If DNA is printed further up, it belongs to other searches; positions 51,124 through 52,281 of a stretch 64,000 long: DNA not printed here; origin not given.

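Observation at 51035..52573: Acyl carrier protein plus ketosynthase pair embedded in the virion structural block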

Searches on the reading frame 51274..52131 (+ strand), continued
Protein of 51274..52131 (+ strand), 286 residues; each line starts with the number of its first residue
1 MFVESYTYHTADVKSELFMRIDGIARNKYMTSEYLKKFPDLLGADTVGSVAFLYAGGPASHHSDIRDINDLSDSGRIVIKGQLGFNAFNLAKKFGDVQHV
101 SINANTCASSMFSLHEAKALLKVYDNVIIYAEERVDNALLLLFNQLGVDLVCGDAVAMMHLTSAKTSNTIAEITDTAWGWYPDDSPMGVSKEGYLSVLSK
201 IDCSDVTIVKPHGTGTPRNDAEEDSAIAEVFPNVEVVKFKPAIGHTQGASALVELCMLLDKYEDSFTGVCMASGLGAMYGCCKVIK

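Call 31: fold_search(model_id=the predicted structure, library=pdb)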
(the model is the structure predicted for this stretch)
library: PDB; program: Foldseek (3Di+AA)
matches with E <= 10: 1267; with E <= 0.001: 951
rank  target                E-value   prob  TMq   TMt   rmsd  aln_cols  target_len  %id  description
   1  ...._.                3.9e-12  1.00  0.73  0.55   6.3       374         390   15  Crystal structure of a bacterial ketosynthase (released 2022-06-15)
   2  6smp_K                4.1e-12  1.00  0.68  0.49   5.9       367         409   14  AntDE:AntF (holo): type II PKS acyl-carrier protein in complex with its ketosynthase bound to the hexaketide (released 2020-05-27)
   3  9jj9_B                6.7e-12  1.00  0.80  0.49   4.1       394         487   14  Class 3 state of the GfsA KSQ-ancestralAT chimeric didomain in complex with the GfsA ACP domain (released 2025-08-06)
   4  7s6c_A                6.7e-12  1.00  0.70  0.25   4.9       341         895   13  CryoEM structure of modular PKS holo-Lsd14 stalled at the condensation step and bound to antibody fragment 1B2, compos (released 2021-11-03)
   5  4xox_A                6.7e-12  1.00  0.68  0.50   5.7       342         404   17  Structure of beta-ketoacyl-ACP synthase I (FabB) from Vibrio Cholerae (released 2015-01-28)
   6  9b7z_A                1.0e-11  1.00  0.74  0.27   4.3       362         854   14  Human endogenous FASN with 1,3-DBP - Class 1 focused condensing wing (released 2025-02-26)
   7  3lrf                  1.0e-11  1.00  0.66  0.48   4.4       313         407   18  Crystal structure of beta-ketoacyl synthase from brucella melitensis (released 2010-03-31)
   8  3oyt_A                1.2e-11  1.00  0.68  0.49   5.1       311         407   17  1.84 Angstrom resolution crystal structure of 3-oxoacyl-(acyl carrier protein) synthase I (fabB) from Yersinia pestis  (released 2011-01-12)
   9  8tko_B                1.2e-11  1.00  0.71  0.24   5.7       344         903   14  KS-AT core of 6-deoxyerythronolide B synthase (DEBS) Module 3 crosslinked with its translocation ACP partner of Module (released 2024-07-31)
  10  5my2_B                1.3e-11  1.00  0.68  0.25   3.9       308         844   16  KS-MAT DI-DOMAIN OF MOUSE FAS (released 2018-02-21)
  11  5elp_D                1.5e-11  1.00  0.65  0.37   5.1       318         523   14  Ketosynthase from module 1 of the bacillaene synthase from Bacillus amyloliquefaciens FZB42 (released 2016-01-13)
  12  1tqy_A                1.6e-11  1.00  0.67  0.47   6.0       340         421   16  The Actinorhodin Ketosynthase/Chain Length Factor (released 2004-07-27)
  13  4ope_B                1.6e-11  1.00  0.67  0.36   5.5       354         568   13  Streptomcyes albus JA3453 oxazolomycin ketosynthase domain OzmH KS7 (released 2014-02-19)
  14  1ox0                  1.7e-11  1.00  0.74  0.53   5.3       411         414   14  The crystal structure of beta-ketoacyl-[acyl carrier protein] synthase II from Streptococcus pneumoniae (released 2003-04-22)
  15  5my2_C                1.8e-11  1.00  0.68  0.24   3.9       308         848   16  KS-MAT DI-DOMAIN OF MOUSE FAS (released 2018-02-21)
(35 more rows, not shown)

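Call 58: find_related_loci(query=A2, collection=genome_contigs, flank=10000)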
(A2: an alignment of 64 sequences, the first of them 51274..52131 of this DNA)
Query A2 (286 aa) in genome_contigs; peptide patterns used: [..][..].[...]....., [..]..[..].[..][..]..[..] (x = any residue, [..] = any of these).
46 stretches matched a pattern; 1 encode a relative of the query (tblastn E <= 1e-3); 1 distinct loci.
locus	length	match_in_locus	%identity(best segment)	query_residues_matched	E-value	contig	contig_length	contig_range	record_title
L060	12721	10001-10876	34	1-280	4e-45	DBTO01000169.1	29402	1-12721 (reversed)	MAG TPA_asm: Sulfurospirillum sp. UBA1314 UBA1314_contig_53934, whole genome shotgun sequence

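Call 60: find_encoding_contigs(protein=P0077, flank=9000, max_places=1)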
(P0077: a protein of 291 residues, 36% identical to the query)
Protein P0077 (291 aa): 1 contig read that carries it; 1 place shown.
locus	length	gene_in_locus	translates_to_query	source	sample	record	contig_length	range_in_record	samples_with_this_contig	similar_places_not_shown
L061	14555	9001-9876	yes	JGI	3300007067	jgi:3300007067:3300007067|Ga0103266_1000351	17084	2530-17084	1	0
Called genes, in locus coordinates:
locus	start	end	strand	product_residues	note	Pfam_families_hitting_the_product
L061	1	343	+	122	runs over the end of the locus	-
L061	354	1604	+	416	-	PF00772:DnaB, PF23442:DUF7125 (faint), PF03796:DnaB_C (weak), PF06745:ATPase, PF13481:AAA_25 (weak)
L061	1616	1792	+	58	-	-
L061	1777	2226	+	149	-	PF00436:SSB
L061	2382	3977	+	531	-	-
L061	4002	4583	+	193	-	-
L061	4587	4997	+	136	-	-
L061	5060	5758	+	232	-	PF26854:Phage_ORF13_CC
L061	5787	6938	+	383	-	PF13252:Phage_capsid_3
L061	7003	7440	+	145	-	-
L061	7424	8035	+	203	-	-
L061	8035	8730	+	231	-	-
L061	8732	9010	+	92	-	-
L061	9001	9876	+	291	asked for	PF02801:Ketoacyl-synt_C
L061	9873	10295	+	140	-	-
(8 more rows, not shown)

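Call 61: find_encoding_contigs(protein=P0075, flank=9000, max_places=1)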
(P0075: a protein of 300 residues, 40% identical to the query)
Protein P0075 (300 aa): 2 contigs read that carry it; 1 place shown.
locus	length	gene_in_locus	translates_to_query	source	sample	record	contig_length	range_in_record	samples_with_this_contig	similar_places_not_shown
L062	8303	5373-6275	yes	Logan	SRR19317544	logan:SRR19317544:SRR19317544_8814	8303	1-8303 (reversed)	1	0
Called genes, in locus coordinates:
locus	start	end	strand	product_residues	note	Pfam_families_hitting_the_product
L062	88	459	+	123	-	PF22296:bAvd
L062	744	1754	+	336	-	PF00078:RVT_1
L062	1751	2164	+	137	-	-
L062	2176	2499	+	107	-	-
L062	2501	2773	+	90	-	-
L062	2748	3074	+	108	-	-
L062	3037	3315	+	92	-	-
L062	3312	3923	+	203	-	PF00182:Glyco_hydro_19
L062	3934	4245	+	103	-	-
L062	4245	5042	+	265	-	-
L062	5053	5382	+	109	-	-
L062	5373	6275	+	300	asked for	PF02801:Ketoacyl-synt_C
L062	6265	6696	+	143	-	-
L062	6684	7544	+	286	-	-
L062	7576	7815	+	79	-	-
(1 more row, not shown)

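Call 85: search_solved_structures(query=A2, max_evalue=0.00001, show_alignments=2)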
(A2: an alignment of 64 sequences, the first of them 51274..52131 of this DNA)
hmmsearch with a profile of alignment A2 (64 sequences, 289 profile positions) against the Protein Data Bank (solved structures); distinct sequences matched with E-value up to 0.00001: 24.
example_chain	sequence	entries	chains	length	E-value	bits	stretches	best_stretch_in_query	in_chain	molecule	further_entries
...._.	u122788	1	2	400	5.7e-10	42.2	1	108-259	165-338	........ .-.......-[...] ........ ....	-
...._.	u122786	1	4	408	6.2e-10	42.1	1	153-264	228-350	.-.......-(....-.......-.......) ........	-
3o04_A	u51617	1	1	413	1.3e-09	41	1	205-260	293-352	beta-keto-acyl carrier protein synthase II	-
5sxo_A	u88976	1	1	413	1.4e-09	41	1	205-260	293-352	3-oxoacyl-[acyl-carrier-protein] synthase 2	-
4ewg_A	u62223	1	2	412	2.9e-09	39.9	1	147-264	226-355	Beta-ketoacyl synthase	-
6riw_A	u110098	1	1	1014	3.3e-09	39.7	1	155-279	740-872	ORF10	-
6qsp_A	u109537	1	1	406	4.6e-09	39.2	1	147-260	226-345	Beta-ketoacyl synthase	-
1tqy_A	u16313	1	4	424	7.8e-09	38.5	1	204-260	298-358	Actinorhodin polyketide putative beta-ketoacyl synthase 1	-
9s5h_B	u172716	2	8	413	1e-08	38.1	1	203-258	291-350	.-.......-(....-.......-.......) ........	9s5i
1ox0_A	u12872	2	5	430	3.7e-08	36.2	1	204-267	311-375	Beta ketoacyl-acyl carrier protein synthase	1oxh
8z5c_A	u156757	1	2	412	8.2e-08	35.1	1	200-261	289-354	3-oxoacyl-[acyl-carrier-protein] synthase 2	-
2rjt_A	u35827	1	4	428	9.2e-08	35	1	204-267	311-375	Beta-ketoacyl-ACP synthase II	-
6kxd_A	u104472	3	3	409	1.5e-07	34.3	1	204-256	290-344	Ketosynthase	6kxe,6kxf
4xox_A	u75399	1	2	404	2.2e-07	33.7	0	205-257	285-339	3-oxoacyl-ACP synthase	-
8z5d_A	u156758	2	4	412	1.4e-06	31.1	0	200-261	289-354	3-oxoacyl-[acyl-carrier-protein] synthase 2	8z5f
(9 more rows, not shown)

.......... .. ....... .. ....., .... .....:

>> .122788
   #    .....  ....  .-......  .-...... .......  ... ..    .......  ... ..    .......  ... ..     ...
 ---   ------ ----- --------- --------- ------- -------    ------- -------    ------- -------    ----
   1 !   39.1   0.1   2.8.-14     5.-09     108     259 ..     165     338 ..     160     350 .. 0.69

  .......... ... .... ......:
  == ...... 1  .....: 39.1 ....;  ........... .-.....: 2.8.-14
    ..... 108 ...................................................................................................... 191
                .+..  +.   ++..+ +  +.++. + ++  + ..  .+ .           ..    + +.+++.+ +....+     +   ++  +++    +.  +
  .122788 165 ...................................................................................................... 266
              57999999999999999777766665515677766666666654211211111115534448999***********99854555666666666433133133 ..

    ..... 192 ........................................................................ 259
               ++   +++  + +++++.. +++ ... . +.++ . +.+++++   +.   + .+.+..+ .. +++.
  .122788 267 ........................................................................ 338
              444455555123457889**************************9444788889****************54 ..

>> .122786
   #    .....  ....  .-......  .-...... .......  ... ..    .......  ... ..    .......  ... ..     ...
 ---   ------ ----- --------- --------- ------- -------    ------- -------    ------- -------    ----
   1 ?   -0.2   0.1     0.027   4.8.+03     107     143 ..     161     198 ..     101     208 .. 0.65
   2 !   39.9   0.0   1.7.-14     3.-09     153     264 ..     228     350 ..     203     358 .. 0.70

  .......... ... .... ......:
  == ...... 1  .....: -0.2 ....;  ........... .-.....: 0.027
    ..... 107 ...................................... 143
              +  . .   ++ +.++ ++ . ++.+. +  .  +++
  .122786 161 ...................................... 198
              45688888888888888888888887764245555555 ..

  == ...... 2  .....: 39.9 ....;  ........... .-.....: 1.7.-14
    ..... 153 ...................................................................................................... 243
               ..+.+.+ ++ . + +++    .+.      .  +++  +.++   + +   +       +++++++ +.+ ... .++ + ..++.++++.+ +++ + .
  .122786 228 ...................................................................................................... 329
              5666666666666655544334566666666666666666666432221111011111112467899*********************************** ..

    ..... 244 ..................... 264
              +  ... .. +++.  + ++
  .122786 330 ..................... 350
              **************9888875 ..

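Call 119: fold_search(model_id=the predicted structure, library=viral)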
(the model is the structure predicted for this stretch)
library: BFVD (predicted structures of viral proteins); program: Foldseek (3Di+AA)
matches with E <= 10: 314; with E <= 0.001: 4
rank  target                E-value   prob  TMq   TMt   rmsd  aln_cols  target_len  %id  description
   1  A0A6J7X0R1            5.0e-18  1.00  0.78  0.62   6.0       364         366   21  FabB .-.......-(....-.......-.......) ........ [uncultured Caudovirales phage]
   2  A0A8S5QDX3            1.2e-12  1.00  0.73  0.54   5.7       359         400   17  Ketosynthase family 3 (KS3) domain-containing protein [Siphoviridae sp. ctbvd11]
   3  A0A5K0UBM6            2.2e-07  1.00  0.53  0.25   6.7       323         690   13  Type III polyketide synthase [Yasminevirus sp. GU-2018]
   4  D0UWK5                4.1e-07  1.00  0.52  0.36   7.2       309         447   15  Type III polyketide synthase [Streptomyces phage ZL12]
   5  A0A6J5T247            1.4e-01  0.08  0.17  0.16  17.1       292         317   10  PBP2_Bug_TTT domain containing protein [uncultured Caudovirales phage]
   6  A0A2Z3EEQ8            1.5e-01  0.08  0.22  0.13  23.5       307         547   12  (no name in the UniProt tables at hand)
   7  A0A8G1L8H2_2          2.5e-01  0.06  0.16  0.05  13.8       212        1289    8  (no name in the UniProt tables at hand)
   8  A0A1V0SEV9            2.6e-01  0.03  0.10  0.11  17.0       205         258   12  dihydrofolate reductase [Hokovirus HKV1]
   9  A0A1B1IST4            3.8e-01  0.04  0.14  0.16  13.2       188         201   11  (no name in the UniProt tables at hand)
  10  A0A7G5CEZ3            4.0e-01  0.04  0.13  0.15  13.7       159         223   16  Putative dihydrofolate reductase [Salmonella phage S144]
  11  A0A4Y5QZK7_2          6.5e-01  0.08  0.19  0.06  10.8       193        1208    7  RNA-directed RNA polymerase [Citrus psorosis virus]
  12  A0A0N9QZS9            6.5e-01  0.05  0.15  0.15  14.3       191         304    8  Uncharacterized protein [Chrysochromulina ericina virus CeV-01B]
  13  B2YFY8                6.5e-01  0.04  0.12  0.16  11.6       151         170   10  dihydrofolate reductase [Musca hytrovirus(isolate Musca domestica/United States/Boucias/-)]
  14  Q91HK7                6.5e-01  0.03  0.10  0.07  16.8       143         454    8  RNA-directed RNA polymerase (Fragment) [Strawberry crinkle virus]
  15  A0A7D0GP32            6.9e-01  0.03  0.15  0.11  19.5       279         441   12  (no name in the UniProt tables at hand)
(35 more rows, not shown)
